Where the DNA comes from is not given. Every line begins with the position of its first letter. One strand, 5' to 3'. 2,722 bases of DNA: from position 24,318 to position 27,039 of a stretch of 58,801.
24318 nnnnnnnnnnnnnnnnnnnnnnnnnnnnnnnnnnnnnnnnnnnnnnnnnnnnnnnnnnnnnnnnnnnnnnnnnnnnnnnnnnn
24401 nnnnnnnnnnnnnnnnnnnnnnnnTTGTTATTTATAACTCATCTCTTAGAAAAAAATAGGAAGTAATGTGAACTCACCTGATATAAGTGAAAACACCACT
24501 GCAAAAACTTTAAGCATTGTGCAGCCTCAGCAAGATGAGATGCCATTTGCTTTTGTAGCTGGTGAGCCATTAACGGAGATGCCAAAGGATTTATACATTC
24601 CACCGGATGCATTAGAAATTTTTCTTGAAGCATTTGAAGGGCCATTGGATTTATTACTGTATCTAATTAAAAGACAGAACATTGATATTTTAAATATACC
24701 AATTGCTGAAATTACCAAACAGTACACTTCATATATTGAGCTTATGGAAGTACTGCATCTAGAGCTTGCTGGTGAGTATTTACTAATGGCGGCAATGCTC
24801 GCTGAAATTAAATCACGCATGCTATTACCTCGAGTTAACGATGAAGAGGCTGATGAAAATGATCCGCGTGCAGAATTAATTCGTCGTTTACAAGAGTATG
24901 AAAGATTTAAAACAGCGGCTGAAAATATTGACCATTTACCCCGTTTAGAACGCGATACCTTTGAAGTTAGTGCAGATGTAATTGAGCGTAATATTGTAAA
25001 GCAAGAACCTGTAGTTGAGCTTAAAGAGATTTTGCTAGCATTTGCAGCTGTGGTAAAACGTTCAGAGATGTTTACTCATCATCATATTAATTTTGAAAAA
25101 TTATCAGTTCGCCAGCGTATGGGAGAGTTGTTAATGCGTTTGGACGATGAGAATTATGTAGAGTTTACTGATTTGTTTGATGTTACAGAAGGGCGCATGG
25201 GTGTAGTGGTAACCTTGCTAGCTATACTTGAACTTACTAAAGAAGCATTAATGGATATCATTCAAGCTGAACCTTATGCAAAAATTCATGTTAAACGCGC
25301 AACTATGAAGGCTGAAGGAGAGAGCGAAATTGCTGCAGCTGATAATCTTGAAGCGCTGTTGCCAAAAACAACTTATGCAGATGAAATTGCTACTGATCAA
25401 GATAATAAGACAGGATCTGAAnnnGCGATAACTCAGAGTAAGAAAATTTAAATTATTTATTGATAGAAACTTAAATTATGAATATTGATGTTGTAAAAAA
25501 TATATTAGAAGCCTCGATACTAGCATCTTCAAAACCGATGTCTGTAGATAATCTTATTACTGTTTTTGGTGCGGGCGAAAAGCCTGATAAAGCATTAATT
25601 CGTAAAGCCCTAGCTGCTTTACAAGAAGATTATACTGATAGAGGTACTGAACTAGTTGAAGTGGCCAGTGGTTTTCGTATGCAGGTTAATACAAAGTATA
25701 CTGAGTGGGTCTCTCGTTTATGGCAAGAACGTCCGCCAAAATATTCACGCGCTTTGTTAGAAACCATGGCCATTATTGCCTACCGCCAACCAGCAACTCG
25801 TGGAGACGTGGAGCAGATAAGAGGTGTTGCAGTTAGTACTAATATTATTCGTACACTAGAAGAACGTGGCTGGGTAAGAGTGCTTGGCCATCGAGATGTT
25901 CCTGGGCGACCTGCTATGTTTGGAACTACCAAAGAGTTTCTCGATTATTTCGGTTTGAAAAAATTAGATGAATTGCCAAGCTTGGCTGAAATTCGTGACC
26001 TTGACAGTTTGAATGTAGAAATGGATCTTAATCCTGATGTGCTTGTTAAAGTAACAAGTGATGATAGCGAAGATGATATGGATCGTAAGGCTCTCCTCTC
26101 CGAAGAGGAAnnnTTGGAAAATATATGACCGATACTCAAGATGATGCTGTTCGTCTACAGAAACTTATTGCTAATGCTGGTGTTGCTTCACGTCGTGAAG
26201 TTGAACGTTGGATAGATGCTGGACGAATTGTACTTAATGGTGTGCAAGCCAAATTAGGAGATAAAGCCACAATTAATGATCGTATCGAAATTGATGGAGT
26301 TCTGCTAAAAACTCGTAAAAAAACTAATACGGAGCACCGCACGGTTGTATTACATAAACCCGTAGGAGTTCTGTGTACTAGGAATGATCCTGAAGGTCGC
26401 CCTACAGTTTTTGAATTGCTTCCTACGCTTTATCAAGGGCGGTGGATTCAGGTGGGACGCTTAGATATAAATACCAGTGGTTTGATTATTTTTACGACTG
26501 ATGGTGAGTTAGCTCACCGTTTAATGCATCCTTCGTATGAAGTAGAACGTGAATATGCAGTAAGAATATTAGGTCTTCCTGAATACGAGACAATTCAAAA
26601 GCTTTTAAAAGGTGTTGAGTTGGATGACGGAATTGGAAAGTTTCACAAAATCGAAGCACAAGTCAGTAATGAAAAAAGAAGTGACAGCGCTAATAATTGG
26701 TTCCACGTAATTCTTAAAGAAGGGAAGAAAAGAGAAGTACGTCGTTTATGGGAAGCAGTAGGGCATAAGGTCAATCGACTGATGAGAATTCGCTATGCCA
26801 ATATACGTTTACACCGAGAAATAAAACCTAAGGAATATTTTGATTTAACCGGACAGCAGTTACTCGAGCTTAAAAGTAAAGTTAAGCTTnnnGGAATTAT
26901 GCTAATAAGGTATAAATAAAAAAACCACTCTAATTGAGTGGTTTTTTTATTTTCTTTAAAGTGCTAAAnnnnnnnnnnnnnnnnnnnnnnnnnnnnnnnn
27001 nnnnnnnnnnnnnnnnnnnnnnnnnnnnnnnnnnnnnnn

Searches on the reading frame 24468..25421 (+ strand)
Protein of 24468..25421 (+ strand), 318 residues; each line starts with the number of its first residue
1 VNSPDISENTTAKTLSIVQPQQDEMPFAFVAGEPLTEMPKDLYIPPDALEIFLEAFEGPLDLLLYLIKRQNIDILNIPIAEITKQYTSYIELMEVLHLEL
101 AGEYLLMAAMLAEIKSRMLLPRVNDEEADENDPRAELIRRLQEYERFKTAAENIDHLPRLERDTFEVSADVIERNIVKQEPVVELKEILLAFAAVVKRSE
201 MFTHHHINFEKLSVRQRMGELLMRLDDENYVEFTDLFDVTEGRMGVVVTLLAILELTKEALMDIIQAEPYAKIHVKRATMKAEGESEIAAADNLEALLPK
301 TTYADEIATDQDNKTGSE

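Call 62: search_protein_families(library=pfam, proteins=[window:24468-25421:+], max_evalue=1e-8)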
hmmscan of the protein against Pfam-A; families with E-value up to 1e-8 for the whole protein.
window:24468-25421:+ (318 aa): 1 family
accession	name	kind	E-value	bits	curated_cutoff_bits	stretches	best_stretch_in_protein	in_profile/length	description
PF02616.19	SMC_ScpA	-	4.8e-33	115.5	24.6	1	66-276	1-230/232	Segregation and condensation protein ScpA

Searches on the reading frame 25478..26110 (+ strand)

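Call 62: search_protein_families(library=pfam, proteins=[window:25478-26110:+], max_evalue=1e-8)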
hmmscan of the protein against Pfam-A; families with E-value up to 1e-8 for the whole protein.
window:25478-26110:+ (211 aa): 1 family
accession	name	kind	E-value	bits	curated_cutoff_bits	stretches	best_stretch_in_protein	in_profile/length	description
PF04079.22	SMC_ScpB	-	3.3e-52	176.7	27.4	1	9-169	2-160/160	Segregation and condensation complex subunit ScpB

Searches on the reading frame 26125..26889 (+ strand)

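Call 62: search_protein_families(library=pfam, proteins=[window:26125-26889:+], max_evalue=1e-8)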
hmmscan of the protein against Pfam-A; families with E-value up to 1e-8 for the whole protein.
window:26125-26889:+ (255 aa): 2 families
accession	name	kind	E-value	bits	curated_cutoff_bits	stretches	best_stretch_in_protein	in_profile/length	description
PF00849.27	PseudoU_synth_2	-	1.3e-20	74.6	26.8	1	73-209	2-150/152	RNA pseudouridylate synthase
PF01479.30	S4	-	1.9e-10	40.7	22.8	1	9-54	1-48/48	S4 domain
